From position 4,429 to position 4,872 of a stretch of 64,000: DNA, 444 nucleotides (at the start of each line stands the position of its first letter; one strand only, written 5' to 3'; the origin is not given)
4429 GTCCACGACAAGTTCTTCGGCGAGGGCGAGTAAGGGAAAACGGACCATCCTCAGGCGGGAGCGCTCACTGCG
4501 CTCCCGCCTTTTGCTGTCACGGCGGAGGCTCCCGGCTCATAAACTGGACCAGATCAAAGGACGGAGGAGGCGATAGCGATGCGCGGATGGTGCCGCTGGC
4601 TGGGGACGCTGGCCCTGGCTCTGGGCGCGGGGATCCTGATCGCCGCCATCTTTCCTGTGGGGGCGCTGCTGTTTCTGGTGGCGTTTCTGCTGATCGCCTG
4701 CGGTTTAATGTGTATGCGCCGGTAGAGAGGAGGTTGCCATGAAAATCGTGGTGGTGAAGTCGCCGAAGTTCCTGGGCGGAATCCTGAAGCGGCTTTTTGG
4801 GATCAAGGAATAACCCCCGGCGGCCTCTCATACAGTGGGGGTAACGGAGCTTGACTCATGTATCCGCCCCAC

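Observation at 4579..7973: Contiguous spoVM - sipL-like - spoIVA sporulation morphogenesis locus, including an unannotatable 24-aa SpoVM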

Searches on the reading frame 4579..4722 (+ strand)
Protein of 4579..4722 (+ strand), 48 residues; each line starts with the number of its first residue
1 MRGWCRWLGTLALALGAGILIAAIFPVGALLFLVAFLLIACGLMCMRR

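Call 3: search_protein_families(library=pfam, proteins=[window:4579-4722:+], max_evalue=1)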
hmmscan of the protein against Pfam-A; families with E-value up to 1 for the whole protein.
seq(48 aa): 0 families

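Call 4: search_protein_families(library=ncbifam, proteins=[window:4579-4722:+], max_evalue=1)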
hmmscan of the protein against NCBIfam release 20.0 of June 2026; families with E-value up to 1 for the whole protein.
seq(48 aa): 0 families

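Call 23: find_homologous_proteins(query=A1, max_evalue=1)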
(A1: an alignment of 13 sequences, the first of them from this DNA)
Query A1 (13 sequences) (48 aa, profile of the alignment): 949 proteins with E <= 1 among 7882 candidates; the best 120 are listed.
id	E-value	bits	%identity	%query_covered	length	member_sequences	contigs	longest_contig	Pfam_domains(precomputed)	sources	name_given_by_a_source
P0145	8.4e-19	85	73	100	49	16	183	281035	-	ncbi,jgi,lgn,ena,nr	ncbi:MAG: hypothetical protein HFF80_01545 [Oscillospiraceae bacterium]|jgi:hypothetical protein|nr:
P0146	5.7e-18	82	82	100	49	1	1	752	-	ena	-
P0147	6.0e-18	82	85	85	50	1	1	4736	-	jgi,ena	-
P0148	6.7e-18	82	85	85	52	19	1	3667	-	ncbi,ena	-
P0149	8.6e-18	81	84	92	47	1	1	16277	-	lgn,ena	-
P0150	9.9e-18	81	81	98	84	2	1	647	-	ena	-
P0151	1.1e-17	81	82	92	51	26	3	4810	-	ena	-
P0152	1.2e-17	81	83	96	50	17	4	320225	-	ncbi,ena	-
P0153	1.2e-17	81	81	90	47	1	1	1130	-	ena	-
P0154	1.3e-17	81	78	94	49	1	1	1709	-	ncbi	-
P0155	1.3e-17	81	77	92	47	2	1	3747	-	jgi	-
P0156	1.4e-17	81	80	92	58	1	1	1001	-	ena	-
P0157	1.5e-17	81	83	85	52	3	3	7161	-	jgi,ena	-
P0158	1.6e-17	81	80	85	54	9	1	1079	-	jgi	-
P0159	1.7e-17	81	84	92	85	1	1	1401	-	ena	-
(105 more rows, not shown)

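Call 44: search_protein_representatives(alignment_id=A4)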
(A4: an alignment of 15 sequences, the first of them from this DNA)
Query: 15 sequences, 49 profile positions. Proteins with E-value up to 0.001 (for the whole library): 142; up to 1e-10: 68; up to 1e-30: 0. The best 142 are listed.
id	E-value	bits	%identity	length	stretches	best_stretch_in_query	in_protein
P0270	1.8e-19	85.0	-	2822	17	21-45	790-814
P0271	1.4e-17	79.0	-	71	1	4-48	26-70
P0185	3.4e-17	77.7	-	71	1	2-49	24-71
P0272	4.3e-17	77.4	-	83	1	3-48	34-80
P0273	6.2e-17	76.9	-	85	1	2-48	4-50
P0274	8.9e-17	76.4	-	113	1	3-48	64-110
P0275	1.1e-16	76.2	-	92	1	4-49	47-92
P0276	1.4e-16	75.7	-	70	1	2-49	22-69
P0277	1.6e-16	75.6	-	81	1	2-48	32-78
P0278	1.6e-16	75.6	-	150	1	4-48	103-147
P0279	2.1e-16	75.2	-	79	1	2-49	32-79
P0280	2.6e-16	74.9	-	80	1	1-49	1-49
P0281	3.4e-16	74.5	-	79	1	6-48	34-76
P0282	5.2e-16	73.9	-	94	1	3-48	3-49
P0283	6.7e-16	73.6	-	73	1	2-49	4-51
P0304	2.1e-14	68.8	-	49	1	1-48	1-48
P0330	8.2e-12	60.5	-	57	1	2-47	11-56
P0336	8.8e-11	57.2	-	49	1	1-47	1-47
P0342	2.8e-09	52.4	-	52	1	3-48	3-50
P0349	3.7e-08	48.8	-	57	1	2-48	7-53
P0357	1.3e-06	43.9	-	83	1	5-49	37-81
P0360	2.0e-06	43.3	-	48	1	4-49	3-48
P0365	5.5e-06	41.8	-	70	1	4-49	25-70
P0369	9.9e-06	41.0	-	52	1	4-49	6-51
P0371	1.1e-05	40.9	-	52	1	4-49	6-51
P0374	1.4e-05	40.6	-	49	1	1-48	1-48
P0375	2.0e-05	40.0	-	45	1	6-48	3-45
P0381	4.0e-05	39.1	-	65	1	3-47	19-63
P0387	9.0e-05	38.0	-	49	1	4-49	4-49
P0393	1.4e-04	37.4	-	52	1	5-49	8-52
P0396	2.0e-04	36.8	-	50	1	1-45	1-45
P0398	3.9e-04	35.9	-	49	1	4-48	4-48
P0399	4.0e-04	35.9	-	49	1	4-48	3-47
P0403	4.6e-04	35.7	-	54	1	7-49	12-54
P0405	6.1e-04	35.3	-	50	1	4-48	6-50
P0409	9.3e-04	34.7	-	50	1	3-48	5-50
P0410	9.8e-04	34.6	-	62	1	4-49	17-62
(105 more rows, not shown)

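Call 46: find_encoding_contigs(protein=P0349, flank=3000, max_places=3)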
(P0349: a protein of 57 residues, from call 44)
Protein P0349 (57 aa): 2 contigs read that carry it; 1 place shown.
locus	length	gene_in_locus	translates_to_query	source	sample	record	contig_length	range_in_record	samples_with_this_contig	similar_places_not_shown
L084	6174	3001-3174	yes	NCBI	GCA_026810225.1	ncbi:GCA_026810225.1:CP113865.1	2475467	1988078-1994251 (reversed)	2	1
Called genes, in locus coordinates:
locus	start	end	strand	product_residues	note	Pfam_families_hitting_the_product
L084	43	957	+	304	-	-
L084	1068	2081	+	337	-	PF00356:LacI, PF01381:HTH_3 (weak), PF00532:Peripla_BP_1, PF13407:Peripla_BP_4, PF13377:Peripla_BP_3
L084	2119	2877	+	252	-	PF05448:AXE1 (faint), PF06500:FrsA-like (weak), PF01738:DLH (faint), PF00561:Abhydrolase_1, PF12146:Hydrolase_4, PF12697:Abhydrolase_6, PF00326:Peptidase_S9, PF05728:UPF0227 (weak), +3 more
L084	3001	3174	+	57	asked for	-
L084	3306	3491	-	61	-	PF00830:Ribosomal_L28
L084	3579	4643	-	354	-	PF01861:BpsA_C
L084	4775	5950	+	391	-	PF01142:TruD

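Call 47: list_cluster_members(proteins=[P0336, P0342, P0349, P0360, P0369, P0374, P0375, P0381, P0393, P0396])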
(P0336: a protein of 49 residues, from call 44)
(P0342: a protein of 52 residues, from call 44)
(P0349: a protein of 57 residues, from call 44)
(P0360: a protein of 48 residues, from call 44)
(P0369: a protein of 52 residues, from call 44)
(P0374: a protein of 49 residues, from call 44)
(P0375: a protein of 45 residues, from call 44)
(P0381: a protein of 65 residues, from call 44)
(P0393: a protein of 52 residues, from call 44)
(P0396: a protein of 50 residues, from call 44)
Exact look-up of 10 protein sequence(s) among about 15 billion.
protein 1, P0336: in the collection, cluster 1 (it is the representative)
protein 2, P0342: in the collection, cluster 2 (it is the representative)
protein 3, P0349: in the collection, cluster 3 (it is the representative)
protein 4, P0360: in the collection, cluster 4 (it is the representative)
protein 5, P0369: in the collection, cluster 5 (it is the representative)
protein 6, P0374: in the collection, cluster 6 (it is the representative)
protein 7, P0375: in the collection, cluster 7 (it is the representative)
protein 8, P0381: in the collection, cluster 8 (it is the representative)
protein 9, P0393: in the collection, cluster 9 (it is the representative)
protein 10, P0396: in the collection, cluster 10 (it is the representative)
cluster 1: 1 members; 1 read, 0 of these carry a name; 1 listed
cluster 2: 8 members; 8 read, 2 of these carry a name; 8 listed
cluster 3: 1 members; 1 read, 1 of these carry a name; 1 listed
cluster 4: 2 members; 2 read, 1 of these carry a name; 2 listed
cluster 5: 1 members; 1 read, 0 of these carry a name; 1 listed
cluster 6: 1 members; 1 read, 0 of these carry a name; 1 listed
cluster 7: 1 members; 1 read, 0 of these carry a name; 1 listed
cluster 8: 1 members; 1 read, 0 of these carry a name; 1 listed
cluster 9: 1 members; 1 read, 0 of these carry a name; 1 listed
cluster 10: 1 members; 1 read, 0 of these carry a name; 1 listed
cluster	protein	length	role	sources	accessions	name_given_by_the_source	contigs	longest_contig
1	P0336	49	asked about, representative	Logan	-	-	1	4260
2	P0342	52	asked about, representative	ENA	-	-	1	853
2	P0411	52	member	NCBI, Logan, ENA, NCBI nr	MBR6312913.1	MAG: 2-oxoglutarate translocator [Oscillospiraceae bacterium] | 2-oxoglutarate translocator [Oscillospiraceae bacterium]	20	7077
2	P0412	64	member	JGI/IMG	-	hypothetical protein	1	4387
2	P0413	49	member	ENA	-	-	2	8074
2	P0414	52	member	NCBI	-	-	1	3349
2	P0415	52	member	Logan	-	-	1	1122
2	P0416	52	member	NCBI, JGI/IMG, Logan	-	-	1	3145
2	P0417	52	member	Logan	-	-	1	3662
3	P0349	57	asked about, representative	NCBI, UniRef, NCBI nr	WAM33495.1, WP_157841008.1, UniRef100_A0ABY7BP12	hypothetical protein [Caldicellulosiruptor morganii] | Uncharacterized protein n=1 Tax=Caldicellulosiruptor morganii TaxID=1387555 ...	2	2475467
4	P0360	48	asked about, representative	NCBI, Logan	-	-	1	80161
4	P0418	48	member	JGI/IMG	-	hypothetical protein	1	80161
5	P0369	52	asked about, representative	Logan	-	-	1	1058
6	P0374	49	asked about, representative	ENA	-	-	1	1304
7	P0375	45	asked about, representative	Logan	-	-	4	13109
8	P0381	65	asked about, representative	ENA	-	-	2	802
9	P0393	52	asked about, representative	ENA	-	-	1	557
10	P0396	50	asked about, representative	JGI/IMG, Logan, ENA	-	-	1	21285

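Call 49: find_encoding_contigs(protein=P0360, flank=3000, max_places=2)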
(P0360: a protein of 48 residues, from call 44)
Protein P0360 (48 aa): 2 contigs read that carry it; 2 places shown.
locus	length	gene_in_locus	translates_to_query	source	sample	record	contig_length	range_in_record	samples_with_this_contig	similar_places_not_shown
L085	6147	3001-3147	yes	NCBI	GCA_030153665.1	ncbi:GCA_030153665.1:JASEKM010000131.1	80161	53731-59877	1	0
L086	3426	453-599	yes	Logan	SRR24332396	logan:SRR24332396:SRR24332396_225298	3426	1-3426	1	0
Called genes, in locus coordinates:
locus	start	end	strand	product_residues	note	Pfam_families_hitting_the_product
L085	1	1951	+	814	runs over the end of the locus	PF00580:UvrD-helicase, PF01443:Viral_helicase1 (faint), PF00580:UvrD-helicase, PF13245:AAA_19, PF13361:UvrD_C, PF13538:UvrD_C_2, PF21196:PcrA_UvrD_tudor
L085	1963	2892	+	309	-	PF00892:EamA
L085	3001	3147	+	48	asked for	-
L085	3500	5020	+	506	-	PF12673:SipL, PF01476:LysM (weak)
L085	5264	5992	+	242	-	PF20772:TACO1_YebC_N, PF01709:Transcrip_reg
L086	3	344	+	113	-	?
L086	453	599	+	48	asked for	-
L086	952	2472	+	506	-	PF12673:SipL, PF01476:LysM (weak)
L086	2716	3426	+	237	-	?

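Call 50: find_encoding_contigs(protein=P0396, flank=3000, max_places=2)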
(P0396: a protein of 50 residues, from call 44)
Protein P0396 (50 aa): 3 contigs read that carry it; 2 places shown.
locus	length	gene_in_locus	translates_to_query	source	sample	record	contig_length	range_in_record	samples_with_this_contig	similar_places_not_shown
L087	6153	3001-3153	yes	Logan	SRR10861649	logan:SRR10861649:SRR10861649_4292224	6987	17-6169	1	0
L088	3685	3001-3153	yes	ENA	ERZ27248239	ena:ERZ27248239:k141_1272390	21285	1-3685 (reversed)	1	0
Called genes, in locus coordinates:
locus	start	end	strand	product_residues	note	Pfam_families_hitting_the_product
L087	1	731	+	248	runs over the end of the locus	?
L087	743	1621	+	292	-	PF16745:RsgA_N, PF01926:MMR_HSR1 (faint), PF03193:RsgA_GTPase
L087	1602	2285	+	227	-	PF00834:Ribul_P_3_epim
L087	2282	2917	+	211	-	PF04263:TPK_catalytic, PF04265:TPK_B1_binding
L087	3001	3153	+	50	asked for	-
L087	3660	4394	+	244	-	PF00702:Hydrolase, PF13419:HAD_2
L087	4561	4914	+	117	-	PF03780:Asp23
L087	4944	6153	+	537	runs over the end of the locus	PF02734:Dak2, PF21645:FakA-like_M, PF13684:FakA-like_C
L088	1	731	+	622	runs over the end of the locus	PF00069:Pkinase, PF07714:PK_Tyr_Ser-Thr, PF03109:ABC1, PF14531:Kinase-like (weak), PF03793:PASTA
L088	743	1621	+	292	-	PF16745:RsgA_N, PF01926:MMR_HSR1 (faint), PF03193:RsgA_GTPase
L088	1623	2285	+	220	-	PF00834:Ribul_P_3_epim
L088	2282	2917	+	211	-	PF04263:TPK_catalytic, PF04265:TPK_B1_binding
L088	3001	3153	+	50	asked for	-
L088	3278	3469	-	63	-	PF00830:Ribosomal_L28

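Call 52: find_encoding_contigs(protein=P0375, flank=3000, max_places=1)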
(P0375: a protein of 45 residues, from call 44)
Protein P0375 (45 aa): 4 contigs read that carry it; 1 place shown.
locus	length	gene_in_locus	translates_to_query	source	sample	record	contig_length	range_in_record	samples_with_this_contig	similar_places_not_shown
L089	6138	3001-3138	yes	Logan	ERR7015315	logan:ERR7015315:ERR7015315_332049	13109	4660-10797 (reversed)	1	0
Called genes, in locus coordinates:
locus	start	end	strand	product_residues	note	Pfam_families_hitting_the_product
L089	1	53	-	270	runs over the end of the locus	PF13614:AAA_31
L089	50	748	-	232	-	PF02706:Wzz, PF13807:GNVR (weak)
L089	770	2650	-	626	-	PF13727:CoA_binding_3, PF00106:adh_short (weak), PF01073:3Beta_HSD, PF01370:Epimerase, PF02719:Polysacc_synt_2, PF04321:RmlD_sub_bind, PF16363:GDP_Man_Dehyd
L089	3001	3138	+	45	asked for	-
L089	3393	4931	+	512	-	PF12673:SipL, PF01476:LysM (weak)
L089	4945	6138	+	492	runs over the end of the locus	PF09547:SpoIVA_ATPase, PF20438:SpoIVA_middle, PF20439:SpoIVA_C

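Call 53: find_encoding_contigs(protein=P0399, flank=3000, max_places=1)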
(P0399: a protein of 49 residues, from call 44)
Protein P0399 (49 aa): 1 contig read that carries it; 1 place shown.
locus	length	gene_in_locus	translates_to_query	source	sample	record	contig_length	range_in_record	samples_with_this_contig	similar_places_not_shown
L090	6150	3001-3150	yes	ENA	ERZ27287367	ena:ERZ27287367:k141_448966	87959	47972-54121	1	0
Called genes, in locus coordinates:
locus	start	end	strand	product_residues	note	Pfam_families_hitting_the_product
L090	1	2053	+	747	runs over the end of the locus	PF00069:Pkinase, PF07714:PK_Tyr_Ser-Thr, PF03109:ABC1 (weak), PF14531:Kinase-like (weak), PF03793:PASTA (weak)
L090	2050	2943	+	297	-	PF16745:RsgA_N, PF03193:RsgA_GTPase, PF01926:MMR_HSR1 (weak)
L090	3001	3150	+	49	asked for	-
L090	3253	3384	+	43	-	-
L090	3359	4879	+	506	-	PF12673:SipL, PF01476:LysM (weak)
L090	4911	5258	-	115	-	PF03466:LysR_substrate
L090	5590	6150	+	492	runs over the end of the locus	PF09547:SpoIVA_ATPase, PF20438:SpoIVA_middle, PF20439:SpoIVA_C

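Call 54: find_encoding_contigs(protein=P0403, flank=3000, max_places=1)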
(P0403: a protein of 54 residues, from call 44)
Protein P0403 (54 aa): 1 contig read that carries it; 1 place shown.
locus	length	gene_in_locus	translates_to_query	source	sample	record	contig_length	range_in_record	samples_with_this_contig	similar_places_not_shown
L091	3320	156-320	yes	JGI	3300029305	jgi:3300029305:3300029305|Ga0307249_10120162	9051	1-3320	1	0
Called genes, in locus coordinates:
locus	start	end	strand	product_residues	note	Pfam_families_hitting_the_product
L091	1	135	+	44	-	?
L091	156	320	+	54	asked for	-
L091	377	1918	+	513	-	PF12673:SipL (weak)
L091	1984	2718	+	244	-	PF20772:TACO1_YebC_N, PF01709:Transcrip_reg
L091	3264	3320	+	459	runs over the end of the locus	PF21799:MurD-like_N (weak), PF08245:Mur_ligase_M, PF02875:Mur_ligase_C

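Call 55: find_encoding_contigs(protein=P0409, flank=3000, max_places=1)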
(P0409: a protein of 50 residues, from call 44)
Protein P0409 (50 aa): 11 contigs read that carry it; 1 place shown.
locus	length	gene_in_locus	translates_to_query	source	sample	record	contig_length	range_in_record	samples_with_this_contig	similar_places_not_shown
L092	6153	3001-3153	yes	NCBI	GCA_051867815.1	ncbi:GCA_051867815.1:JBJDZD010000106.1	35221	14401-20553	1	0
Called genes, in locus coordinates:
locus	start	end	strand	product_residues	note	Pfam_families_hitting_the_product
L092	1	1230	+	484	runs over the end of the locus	-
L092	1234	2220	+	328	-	PF03193:RsgA_GTPase, PF01926:MMR_HSR1 (weak)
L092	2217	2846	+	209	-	PF04263:TPK_catalytic, PF04265:TPK_B1_binding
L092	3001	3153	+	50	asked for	-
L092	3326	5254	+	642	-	PF04055:Radical_SAM (faint), PF08497:Radical_SAM_N, PF11842:DUF3362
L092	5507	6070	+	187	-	PF00156:Pribosyltran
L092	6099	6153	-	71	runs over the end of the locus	PF04070:DUF378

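Call 56: find_encoding_contigs(protein=P0365, flank=3000, max_places=1)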
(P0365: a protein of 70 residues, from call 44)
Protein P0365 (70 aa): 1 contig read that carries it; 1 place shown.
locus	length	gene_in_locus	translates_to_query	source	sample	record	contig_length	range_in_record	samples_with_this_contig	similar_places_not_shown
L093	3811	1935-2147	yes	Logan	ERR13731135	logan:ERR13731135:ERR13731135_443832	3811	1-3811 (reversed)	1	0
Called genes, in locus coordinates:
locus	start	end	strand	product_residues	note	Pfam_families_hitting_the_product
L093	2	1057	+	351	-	?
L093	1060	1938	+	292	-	PF16745:RsgA_N, PF03193:RsgA_GTPase, PF01926:MMR_HSR1 (weak)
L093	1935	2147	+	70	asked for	-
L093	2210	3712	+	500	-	PF12673:SipL (faint)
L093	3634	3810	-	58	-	?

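Call 57: find_encoding_contigs(protein=P0398, flank=3000, max_places=1)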
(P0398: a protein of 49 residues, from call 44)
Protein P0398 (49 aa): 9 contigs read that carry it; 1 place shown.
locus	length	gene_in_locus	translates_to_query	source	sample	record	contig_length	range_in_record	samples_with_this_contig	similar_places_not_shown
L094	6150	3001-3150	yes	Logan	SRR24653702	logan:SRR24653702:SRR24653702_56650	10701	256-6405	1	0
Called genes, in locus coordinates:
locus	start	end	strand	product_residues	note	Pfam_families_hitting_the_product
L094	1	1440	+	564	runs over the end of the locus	?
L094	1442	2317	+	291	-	PF16745:RsgA_N, PF03193:RsgA_GTPase, PF01926:MMR_HSR1 (weak)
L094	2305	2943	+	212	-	PF04263:TPK_catalytic, PF04265:TPK_B1_binding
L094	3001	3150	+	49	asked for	-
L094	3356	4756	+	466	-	PF01235:Na_Ala_symp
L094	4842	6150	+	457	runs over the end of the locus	PF00657:Lipase_GDSL, PF13472:Lipase_GDSL_2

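Call 76: list_cluster_members(proteins=[P0330, P0304, P0357, P0371, P0387, P0399, P0405, P0409, P0398, P0410])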
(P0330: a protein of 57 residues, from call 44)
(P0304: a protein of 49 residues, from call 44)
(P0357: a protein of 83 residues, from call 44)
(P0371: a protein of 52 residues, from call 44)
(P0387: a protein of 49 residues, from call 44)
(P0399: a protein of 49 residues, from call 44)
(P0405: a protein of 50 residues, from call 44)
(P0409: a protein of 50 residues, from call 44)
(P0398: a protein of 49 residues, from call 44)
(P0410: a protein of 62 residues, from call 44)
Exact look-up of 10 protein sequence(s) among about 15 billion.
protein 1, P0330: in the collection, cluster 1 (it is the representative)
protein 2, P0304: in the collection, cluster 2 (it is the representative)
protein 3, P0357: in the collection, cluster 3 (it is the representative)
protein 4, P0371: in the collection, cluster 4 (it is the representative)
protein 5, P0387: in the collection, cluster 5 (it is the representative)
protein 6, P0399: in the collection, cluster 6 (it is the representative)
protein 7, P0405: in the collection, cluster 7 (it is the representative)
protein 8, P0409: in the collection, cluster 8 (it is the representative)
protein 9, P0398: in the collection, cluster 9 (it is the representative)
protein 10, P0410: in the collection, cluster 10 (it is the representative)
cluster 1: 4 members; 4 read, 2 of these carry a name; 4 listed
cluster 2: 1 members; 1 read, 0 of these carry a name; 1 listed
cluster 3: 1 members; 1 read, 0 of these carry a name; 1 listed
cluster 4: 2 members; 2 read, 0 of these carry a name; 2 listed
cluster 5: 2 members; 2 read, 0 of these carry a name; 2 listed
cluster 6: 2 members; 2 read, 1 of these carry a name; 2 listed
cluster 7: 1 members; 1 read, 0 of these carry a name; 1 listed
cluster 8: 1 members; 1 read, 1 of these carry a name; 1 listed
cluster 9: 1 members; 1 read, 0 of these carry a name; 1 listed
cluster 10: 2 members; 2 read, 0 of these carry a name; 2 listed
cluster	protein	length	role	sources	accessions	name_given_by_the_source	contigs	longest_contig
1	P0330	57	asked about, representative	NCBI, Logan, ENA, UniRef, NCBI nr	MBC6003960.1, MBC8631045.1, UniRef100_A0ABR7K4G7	2-oxoglutarate translocator [[Eubacterium] tenue] | 2-oxoglutarate translocator n=1 Tax=Paeniclostridium hominis TaxID=2764329 ... | 2-oxoglutarate translocator [Paeniclostridium hominis]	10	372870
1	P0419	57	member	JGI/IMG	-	hypothetical protein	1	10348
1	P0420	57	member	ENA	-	-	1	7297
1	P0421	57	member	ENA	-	-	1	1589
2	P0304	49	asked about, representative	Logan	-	-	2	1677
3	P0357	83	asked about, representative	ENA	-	-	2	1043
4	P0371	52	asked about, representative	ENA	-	-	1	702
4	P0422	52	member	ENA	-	-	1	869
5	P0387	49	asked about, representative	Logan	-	-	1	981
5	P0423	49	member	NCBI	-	-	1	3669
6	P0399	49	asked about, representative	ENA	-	-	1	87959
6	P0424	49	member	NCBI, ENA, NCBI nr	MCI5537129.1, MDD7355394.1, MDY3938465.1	MAG: hypothetical protein PUG93_09755 [Oscillospiraceae bacterium] | hypothetical protein [Oscillospiraceae bacterium]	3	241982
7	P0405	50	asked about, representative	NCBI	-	-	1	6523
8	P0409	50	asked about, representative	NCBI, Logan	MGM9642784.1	MAG: hypothetical protein ACI3XI_06200 [Eubacteriales bacterium]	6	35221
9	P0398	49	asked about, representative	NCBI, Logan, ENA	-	-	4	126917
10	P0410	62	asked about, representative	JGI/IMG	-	-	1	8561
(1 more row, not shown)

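Call 79: predict_structure(alignment_id=A4)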
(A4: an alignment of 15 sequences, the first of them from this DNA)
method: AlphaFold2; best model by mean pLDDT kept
length: 48 residues; sequences in the alignment: 15
mean_pLDDT: 73.0   pTM: 0.37
mean pLDDT of the five models: 73.0, 71.1, 70.5, 63.7, 60.5
residues with pLDDT >= 90: 0; 70-90: 33; 50-70: 15; < 50: 0
segments of 3 or more residues with pLDDT < 50: none
pLDDT, mean of each block of 10 residues (from residue 1): 64 78 70 79 73
secondary structure, 60 per line:
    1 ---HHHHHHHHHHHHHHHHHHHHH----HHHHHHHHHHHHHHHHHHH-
elements in order: H4-24 H29-47

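Call 80: search_protein_families(library=pfam, alignment_id=A4, max_evalue=10)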
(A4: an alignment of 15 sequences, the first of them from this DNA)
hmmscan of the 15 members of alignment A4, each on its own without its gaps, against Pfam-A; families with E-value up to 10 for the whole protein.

A. member 1, seq(48 aa): 0 families

B. families by the number of members that match (of 15 scanned): 11 families
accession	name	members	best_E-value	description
PF19762.4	DUF6249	10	0.0081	Domain of unknown function (DUF6249)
PF07332.16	Phage_holin_3_6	6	0.6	Putative Actinobacterial Holin-X, holin superfamily III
PF13567.11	DUF4131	4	1.5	Domain of unknown function (DUF4131)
PF03729.18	DUF308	2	0.061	Short repeat of unknown function (DUF308)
PF11511.13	RhodobacterPufX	2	0.46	Intrinsic membrane protein PufX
PF20990.2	DUF2207_C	2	3.6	Predicted membrane protein (DUF2207) C-terminal domain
PF06011.17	TRP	1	0.05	Transient receptor potential (TRP) ion channel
PF18978.5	DUF5714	1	0.053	Family of unknown function (DUF5714)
PF18169.6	SLATT_6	1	0.12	SMODS and SLOG-associating 2TM effector domain 6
PF11239.13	DUF3040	1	0.42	Protein of unknown function (DUF3040)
PF05360.19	YiaAB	1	1.4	yiaA/B two helix domain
